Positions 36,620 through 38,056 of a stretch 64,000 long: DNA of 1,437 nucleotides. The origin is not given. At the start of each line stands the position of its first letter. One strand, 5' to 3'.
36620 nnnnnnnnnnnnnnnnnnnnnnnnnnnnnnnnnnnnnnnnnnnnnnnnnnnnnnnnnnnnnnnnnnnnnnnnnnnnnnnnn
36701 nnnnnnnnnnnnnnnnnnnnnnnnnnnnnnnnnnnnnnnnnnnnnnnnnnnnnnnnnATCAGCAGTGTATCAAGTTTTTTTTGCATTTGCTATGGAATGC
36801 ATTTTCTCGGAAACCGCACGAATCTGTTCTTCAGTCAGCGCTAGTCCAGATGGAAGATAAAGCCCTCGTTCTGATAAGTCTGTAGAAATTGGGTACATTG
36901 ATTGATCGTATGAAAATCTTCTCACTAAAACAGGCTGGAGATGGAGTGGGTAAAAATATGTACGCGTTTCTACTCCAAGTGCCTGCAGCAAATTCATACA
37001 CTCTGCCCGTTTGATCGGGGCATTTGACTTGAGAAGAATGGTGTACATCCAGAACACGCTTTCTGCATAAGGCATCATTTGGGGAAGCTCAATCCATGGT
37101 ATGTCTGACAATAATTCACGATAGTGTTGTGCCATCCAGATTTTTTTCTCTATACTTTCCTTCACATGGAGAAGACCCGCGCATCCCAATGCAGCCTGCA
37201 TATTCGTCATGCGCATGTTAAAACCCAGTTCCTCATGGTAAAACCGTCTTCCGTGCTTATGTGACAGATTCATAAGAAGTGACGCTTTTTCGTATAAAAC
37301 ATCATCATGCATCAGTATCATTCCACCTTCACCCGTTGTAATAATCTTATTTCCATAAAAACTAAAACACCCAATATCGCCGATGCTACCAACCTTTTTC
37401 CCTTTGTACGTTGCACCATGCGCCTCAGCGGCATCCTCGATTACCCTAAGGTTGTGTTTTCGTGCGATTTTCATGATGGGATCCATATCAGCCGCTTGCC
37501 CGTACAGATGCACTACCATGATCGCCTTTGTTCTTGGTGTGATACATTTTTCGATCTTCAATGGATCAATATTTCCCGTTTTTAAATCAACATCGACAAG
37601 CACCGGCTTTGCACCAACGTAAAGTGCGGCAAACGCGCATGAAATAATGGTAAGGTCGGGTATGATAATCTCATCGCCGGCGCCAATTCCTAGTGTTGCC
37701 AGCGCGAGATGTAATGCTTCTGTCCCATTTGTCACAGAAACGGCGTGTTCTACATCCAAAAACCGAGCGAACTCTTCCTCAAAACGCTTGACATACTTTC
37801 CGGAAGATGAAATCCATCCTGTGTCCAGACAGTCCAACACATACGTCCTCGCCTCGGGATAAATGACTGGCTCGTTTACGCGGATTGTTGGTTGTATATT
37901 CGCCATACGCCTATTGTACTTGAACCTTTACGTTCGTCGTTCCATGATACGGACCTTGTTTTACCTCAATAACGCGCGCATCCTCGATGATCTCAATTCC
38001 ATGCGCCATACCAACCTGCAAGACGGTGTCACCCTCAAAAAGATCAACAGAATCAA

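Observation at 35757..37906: ArnB-like aminotransferase, ArnC-like polyprenol-P GT2 and a small membrane partner: a lipid-linked amino-sugar donor module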

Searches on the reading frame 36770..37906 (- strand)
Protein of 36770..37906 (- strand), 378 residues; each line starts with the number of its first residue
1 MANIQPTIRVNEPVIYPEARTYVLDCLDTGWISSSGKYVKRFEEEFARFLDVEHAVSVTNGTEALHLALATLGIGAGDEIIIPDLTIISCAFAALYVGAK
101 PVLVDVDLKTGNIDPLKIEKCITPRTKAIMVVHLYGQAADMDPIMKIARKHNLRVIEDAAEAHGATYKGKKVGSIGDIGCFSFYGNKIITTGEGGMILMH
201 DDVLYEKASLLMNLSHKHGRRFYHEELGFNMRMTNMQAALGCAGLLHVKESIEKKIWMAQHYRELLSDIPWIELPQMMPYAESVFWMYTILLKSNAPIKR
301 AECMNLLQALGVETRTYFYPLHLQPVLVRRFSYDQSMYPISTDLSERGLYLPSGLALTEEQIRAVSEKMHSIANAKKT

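Call 3: search_protein_families(library=pfam, proteins=[window:36770-37906:-], max_evalue=0.01)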
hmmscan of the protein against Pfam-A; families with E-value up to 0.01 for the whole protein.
window:36770-37906:- (378 aa): 5 families
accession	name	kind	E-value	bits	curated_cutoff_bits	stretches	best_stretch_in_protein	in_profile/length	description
PF01041.23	DegT_DnrJ_EryC1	-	3.2e-121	405.4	19.8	1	18-369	6-359/360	DegT/DnrJ/EryC1/StrS aminotransferase family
PF01212.27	Beta_elim_lyase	-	1.4e-09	38.1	27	1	38-273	33-272/288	Beta-eliminating lyase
PF00266.25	Aminotran_5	-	1e-07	31.7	21.5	1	38-164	44-181/371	Aminotransferase class-V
PF00155.27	Aminotran_1_2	-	1.1e-06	28.5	19.7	1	39-169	44-194/361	Aminotransferase class I and II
PF01053.26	Cys_Met_Meta_PP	-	0.00023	20.3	27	1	40-166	55-181/381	Cys/Met metabolism PLP-dependent enzyme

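Call 4: search_protein_families(library=ncbifam, proteins=[window:36770-37906:-], max_evalue=0.01)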
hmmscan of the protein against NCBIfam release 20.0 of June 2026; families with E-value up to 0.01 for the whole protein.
window:36770-37906:- (378 aa): 31 families (the best 25 are shown)
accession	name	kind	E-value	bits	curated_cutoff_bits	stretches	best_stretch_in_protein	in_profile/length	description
TIGR04181.1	NHT_00031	hypoth_equivalog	4.8e-102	341.5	420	1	8-354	1-359/359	LegC family aminotransferase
TIGR03588.1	PseC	equivalog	1.9e-76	257.5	423.5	1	23-371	17-378/380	UDP-4-amino-4,6-dideoxy-N-acetyl-beta-L-altrosamine transaminase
NF008687.0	PRK11706.1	equivalog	3.4e-68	230.1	375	1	8-372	2-373/375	dTDP-4-amino-4,6-dideoxygalactose transaminase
TIGR04427.1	PLP_DesI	equivalog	8.1e-63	212.8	650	1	26-369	41-379/390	dTDP-4-dehydro-6-deoxyglucose aminotransferase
TIGR02379.1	ECA_wecE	subfamily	2.2e-59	201.1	434.85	1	8-369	2-371/376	dTDP-4-amino-4,6-dideoxy-D-glucose transaminase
NF008658.2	PRK11658.1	equivalog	2.6e-58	197.5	631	1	12-373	9-377/379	UDP-4-amino-4-deoxy-L-arabinose aminotransferase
NF011936.0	PRK15407.1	equivalog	4.5e-57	193.7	423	2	20-206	49-242/440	lipopolysaccharide biosynthesis protein RfbH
NF005816.0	PRK07682.1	equivalog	1.1e-08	34.1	620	1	39-162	76-206/390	aminotransferase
NF005744.0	PRK07568.1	subfamily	3.2e-08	32.8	389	1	53-177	88-219/398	pyridoxal phosphate-dependent aminotransferase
NF004770.0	PRK06108.1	subfamily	9.1e-08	31.3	422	1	43-160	87-211/396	pyridoxal phosphate-dependent aminotransferase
NF041364.1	GntC_guanitoxin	equivalog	2.3e-07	30.1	415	1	51-159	59-174/356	guanitoxin biosynthesis PLP-dependent (S)-gamma-hydroxy-L-arginine cyclodehydratase GntC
NF006569.0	PRK09082.1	subfamily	3e-07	29.9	420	1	40-163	78-207/386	methionine aminotransferase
NF006230.0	PRK08363.1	equivalog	2.7e-06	26.4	534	1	54-172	94-218/398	alanine aminotransferase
NF004621.0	PRK05957.1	equivalog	4.9e-06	25.5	498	1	51-160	87-201/389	pyridoxal phosphate-dependent aminotransferase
TIGR01328.1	met_gam_lyase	equivalog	1e-05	24.6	549.7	1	39-160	61-182/391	methionine gamma-lyase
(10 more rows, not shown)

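Call 9: search_solved_structures(query=window:36770-37906:-, max_evalue=1e-20)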
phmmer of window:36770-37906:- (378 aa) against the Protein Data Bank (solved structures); distinct sequences matched with E-value up to 1e-20: 55.
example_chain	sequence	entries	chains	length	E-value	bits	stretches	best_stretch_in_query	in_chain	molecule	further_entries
3bn1_A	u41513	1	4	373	4.1e-100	338.4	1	6-365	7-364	Perosamine synthetase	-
3dr7_A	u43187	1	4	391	4.7e-100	338.2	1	6-365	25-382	Putative perosamine synthetase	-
3dr4_A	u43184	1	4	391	3.3e-99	335.4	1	6-365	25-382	Putative perosamine synthetase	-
7b0m_AAA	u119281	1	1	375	4.5e-81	275.7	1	17-377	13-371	Sugar aminotransferase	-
7b0d_A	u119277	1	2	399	1.6e-69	237.7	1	24-367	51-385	Glutamine--scyllo-inositol transaminase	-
3frk_A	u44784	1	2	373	1.5e-66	228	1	36-370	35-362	QdtB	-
2oga_A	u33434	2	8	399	8.3e-61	209.1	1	25-364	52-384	Transaminase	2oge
8vr3_A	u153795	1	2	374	2.2e-56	194.5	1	8-371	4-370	DegT/DnrJ/EryC1/StrS aminotransferase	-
8vr5_A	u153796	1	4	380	2.6e-56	194.3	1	8-372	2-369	DegT/DnrJ/EryC1/StrS aminotransferase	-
7l7x_AAA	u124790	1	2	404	7e-56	192.8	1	35-362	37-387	DegT/DnrJ/EryC1/StrS aminotransferase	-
9bgp_A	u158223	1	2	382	7.1e-56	192.8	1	8-367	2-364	aminotransferase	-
7n63_A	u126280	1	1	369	1.3e-55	192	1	22-365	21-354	Putative aminotransferase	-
9bgr_A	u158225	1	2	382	4.9e-55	190.1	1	8-367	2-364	aminotransferase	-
3nyu_A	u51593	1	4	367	6.6e-52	179.8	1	36-328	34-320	Aminotransferase WbpE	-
3nu7_A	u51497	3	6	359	6.8e-52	179.7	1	36-328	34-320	Aminotransferase WbpE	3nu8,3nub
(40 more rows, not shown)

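Call 38: find_homologous_proteins(query=window:36770-37906:-, max_evalue=1e-10)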
Query window:36770-37906:- (378 aa): 8000 proteins with E <= 1e-10 among 8000 candidates; the best 120 are listed.
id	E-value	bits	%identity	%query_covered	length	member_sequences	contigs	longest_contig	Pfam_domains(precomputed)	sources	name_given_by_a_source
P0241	6.0e-254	859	100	100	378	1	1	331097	PF00155.28,PF00266.26,PF01212.28,PF01041.24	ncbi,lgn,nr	ncbi:MAG: DegT/DnrJ/EryC1/StrS family aminotransferase [Candidatus Pacebacteria bacterium]|nr:DegT/D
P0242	3.0e-161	554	65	97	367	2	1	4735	PF00155.28,PF00266.26,PF01212.28,PF01041.24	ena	-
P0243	3.9e-158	544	65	97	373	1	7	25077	PF00266.26,PF01212.28,PF01041.24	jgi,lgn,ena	-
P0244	1.3e-155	536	62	97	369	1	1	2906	PF00266.26,PF01212.28,PF01053.27,PF01041.24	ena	-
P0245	3.2e-151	521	63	97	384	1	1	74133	PF00155.28,PF00266.26,PF01212.28,PF01041.24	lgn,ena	-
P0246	6.0e-150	517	64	97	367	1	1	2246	PF00155.28,PF00266.26,PF01212.28,PF01041.24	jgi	-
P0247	3.3e-148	512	61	97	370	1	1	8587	PF00155.28,PF00266.26,PF01212.28,PF01041.24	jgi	jgi:perosamine synthetase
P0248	9.2e-147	507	61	97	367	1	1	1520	PF00155.28,PF00266.26,PF01212.28,PF01041.24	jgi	jgi:perosamine synthetase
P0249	1.2e-145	503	63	97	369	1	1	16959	PF01212.28,PF01041.24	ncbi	-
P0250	1.2e-144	500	61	97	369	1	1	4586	PF00155.28,PF01041.24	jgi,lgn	-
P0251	1.9e-144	499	59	98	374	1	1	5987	PF00155.28,PF00266.26,PF01212.28,PF01041.24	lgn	-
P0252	2.1e-143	496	59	98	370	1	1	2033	PF00155.28,PF00266.26,PF01212.28,PF01041.24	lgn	-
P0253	4.6e-143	495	59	97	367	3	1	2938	PF00155.28,PF01212.28,PF01041.24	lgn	-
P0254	2.5e-142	492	61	96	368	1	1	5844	PF00266.26,PF01212.28,PF01041.24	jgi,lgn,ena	-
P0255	2.6e-142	492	60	97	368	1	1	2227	PF00155.28,PF00266.26,PF01212.28,PF01041.24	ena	-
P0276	5.5e-139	481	58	97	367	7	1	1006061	PF00155.28,PF01212.28,PF01041.24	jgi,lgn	jgi:perosamine synthetase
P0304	6.1e-135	468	58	97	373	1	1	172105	PF00155.28,PF00266.26,PF01212.28,PF01041.24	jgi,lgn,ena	-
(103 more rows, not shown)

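Call 39: find_encoding_contigs(protein=P0245, flank=6000, max_places=1)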
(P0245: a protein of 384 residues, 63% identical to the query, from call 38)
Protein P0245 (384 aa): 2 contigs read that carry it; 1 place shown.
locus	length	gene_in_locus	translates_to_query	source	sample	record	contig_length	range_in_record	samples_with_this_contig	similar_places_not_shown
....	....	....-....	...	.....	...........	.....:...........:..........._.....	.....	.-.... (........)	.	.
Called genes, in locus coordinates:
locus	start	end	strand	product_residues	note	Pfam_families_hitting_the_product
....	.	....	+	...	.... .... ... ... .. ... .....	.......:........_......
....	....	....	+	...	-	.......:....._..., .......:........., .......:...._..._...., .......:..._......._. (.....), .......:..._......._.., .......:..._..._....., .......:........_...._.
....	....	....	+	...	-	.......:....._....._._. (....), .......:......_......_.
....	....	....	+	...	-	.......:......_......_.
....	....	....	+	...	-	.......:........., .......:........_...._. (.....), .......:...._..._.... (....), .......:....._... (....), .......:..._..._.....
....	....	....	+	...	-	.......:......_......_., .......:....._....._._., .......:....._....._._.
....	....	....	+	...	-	-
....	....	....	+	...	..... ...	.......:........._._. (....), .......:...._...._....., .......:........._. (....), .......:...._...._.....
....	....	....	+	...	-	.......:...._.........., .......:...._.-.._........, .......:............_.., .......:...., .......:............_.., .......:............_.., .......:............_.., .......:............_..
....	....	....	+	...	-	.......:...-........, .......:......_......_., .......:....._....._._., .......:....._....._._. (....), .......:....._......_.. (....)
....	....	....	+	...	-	?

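Call 40: find_encoding_contigs(protein=P0276, flank=6000, max_places=1)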
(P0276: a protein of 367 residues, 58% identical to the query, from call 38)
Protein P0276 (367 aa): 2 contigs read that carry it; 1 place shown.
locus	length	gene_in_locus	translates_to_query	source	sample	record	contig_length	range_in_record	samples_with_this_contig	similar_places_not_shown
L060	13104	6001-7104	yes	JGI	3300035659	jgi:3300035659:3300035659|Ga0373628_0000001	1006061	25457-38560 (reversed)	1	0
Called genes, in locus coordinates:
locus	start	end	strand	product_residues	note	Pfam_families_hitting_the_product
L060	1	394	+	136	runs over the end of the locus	-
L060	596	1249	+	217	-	PF01209:Ubie_methyltran, PF08241:Methyltransf_11, PF08242:Methyltransf_12, PF13489:Methyltransf_23, PF13649:Methyltransf_25, PF13847:Methyltransf_31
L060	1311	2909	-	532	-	-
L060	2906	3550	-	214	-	-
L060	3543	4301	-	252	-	-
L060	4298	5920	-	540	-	-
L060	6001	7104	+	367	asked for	PF01041:DegT_DnrJ_EryC1, PF00155:Aminotran_1_2 (weak), PF01212:Beta_elim_lyase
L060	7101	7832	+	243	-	PF00535:Glycos_transf_2, PF13641:Glyco_tranf_2_3 (weak)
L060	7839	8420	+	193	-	PF00583:Acetyltransf_1, PF13508:Acetyltransf_7, PF08445:FR47, PF13673:Acetyltransf_10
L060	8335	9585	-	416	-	PF13231:PMT_2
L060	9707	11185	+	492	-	-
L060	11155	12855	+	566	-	-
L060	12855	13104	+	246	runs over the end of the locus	PF00535:Glycos_transf_2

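Call 41: find_encoding_contigs(protein=P0304, flank=6000, max_places=1)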
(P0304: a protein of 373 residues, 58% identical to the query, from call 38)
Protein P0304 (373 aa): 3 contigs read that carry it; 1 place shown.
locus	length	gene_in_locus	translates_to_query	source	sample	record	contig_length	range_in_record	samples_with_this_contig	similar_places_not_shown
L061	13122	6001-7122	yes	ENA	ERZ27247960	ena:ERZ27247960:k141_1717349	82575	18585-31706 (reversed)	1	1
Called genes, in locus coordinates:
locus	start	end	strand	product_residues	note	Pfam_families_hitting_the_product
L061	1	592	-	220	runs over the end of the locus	-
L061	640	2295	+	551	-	-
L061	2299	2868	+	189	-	PF13489:Methyltransf_23, PF13649:Methyltransf_25, PF08241:Methyltransf_11, PF08242:Methyltransf_12 (weak)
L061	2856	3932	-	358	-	PF01041:DegT_DnrJ_EryC1, PF01212:Beta_elim_lyase (faint), PF00266:Aminotran_5 (weak)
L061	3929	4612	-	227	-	PF00535:Glycos_transf_2, PF13641:Glyco_tranf_2_3 (weak)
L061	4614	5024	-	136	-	PF05523:FdtA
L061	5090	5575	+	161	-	PF13302:Acetyltransf_3, PF00583:Acetyltransf_1, PF13673:Acetyltransf_10, PF13508:Acetyltransf_7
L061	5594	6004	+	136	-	-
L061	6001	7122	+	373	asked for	PF01041:DegT_DnrJ_EryC1, PF00155:Aminotran_1_2 (weak), PF00266:Aminotran_5 (weak), PF01212:Beta_elim_lyase (weak)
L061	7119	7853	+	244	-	PF00535:Glycos_transf_2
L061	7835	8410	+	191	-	PF00583:Acetyltransf_1, PF13673:Acetyltransf_10 (faint), PF13508:Acetyltransf_7, PF08445:FR47 (weak)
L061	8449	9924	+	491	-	-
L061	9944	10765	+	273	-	PF13489:Methyltransf_23, PF07021:MetW (weak), PF08003:Methyltransf_9 (faint), PF08241:Methyltransf_11, PF08242:Methyltransf_12, PF13649:Methyltransf_25 (weak), PF13847:Methyltransf_31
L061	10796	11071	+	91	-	-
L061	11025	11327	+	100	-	PF12441:CopG_antitoxin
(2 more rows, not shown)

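Call 50: find_related_loci(query=A3, collection=metagenome_contigs, flank=6000)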
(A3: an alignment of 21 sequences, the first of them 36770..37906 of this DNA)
Query A3 (378 aa) in metagenome_contigs; peptide patterns used: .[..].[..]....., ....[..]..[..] (x = any residue, [..] = any of these).
600 stretches matched a pattern (row limit reached: there are more); 556 encode a relative of the query (tblastn E <= 1e-3); the best 80 are kept; 80 distinct loci.
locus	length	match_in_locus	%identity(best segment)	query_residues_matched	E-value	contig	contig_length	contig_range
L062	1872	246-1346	59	8-374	8e-162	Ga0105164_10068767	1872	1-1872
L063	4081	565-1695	57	8-375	2e-149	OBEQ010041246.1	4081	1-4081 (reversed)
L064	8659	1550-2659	57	8-374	1e-143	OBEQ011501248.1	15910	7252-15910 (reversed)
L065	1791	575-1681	57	8-373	7e-154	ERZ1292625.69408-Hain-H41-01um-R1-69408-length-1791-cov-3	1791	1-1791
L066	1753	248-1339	55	8-372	1e-150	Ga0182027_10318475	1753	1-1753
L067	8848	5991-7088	57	8-375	2e-137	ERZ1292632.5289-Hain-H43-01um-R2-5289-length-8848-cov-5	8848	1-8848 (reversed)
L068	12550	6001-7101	53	8-374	2e-127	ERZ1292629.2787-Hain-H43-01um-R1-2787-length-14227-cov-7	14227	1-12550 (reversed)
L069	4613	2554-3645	52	8-374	9e-129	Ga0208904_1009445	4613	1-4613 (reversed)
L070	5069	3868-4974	50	8-376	1e-124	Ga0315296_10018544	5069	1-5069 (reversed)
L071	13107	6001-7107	51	8-375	1e-123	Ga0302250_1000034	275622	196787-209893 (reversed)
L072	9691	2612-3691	52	13-372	2e-123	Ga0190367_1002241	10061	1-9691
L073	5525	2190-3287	52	8-371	2e-122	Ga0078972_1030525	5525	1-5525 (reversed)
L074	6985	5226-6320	50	8-372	4e-122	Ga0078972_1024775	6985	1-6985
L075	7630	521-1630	51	8-375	7e-121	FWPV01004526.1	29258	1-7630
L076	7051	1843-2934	49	13-376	4e-121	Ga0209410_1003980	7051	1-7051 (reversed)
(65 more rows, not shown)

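Call 76: search_solved_structures(query=window:36770-37906:-, max_evalue=1e-60, show_alignments=1)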
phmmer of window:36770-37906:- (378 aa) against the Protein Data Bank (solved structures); distinct sequences matched with E-value up to 1e-60: 7.
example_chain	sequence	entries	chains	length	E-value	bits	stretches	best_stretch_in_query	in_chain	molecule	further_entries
3bn1_A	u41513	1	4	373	4.1e-100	338.4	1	6-365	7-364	Perosamine synthetase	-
3dr7_A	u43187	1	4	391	4.7e-100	338.2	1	6-365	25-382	Putative perosamine synthetase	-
3dr4_A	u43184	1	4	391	3.3e-99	335.4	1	6-365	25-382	Putative perosamine synthetase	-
7b0m_AAA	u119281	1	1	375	4.5e-81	275.7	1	17-377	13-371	Sugar aminotransferase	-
7b0d_A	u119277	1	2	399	1.6e-69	237.7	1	24-367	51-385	Glutamine--scyllo-inositol transaminase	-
3frk_A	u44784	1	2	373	1.5e-66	228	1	36-370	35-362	QdtB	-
2oga_A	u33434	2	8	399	8.3e-61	209.1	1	25-364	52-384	Transaminase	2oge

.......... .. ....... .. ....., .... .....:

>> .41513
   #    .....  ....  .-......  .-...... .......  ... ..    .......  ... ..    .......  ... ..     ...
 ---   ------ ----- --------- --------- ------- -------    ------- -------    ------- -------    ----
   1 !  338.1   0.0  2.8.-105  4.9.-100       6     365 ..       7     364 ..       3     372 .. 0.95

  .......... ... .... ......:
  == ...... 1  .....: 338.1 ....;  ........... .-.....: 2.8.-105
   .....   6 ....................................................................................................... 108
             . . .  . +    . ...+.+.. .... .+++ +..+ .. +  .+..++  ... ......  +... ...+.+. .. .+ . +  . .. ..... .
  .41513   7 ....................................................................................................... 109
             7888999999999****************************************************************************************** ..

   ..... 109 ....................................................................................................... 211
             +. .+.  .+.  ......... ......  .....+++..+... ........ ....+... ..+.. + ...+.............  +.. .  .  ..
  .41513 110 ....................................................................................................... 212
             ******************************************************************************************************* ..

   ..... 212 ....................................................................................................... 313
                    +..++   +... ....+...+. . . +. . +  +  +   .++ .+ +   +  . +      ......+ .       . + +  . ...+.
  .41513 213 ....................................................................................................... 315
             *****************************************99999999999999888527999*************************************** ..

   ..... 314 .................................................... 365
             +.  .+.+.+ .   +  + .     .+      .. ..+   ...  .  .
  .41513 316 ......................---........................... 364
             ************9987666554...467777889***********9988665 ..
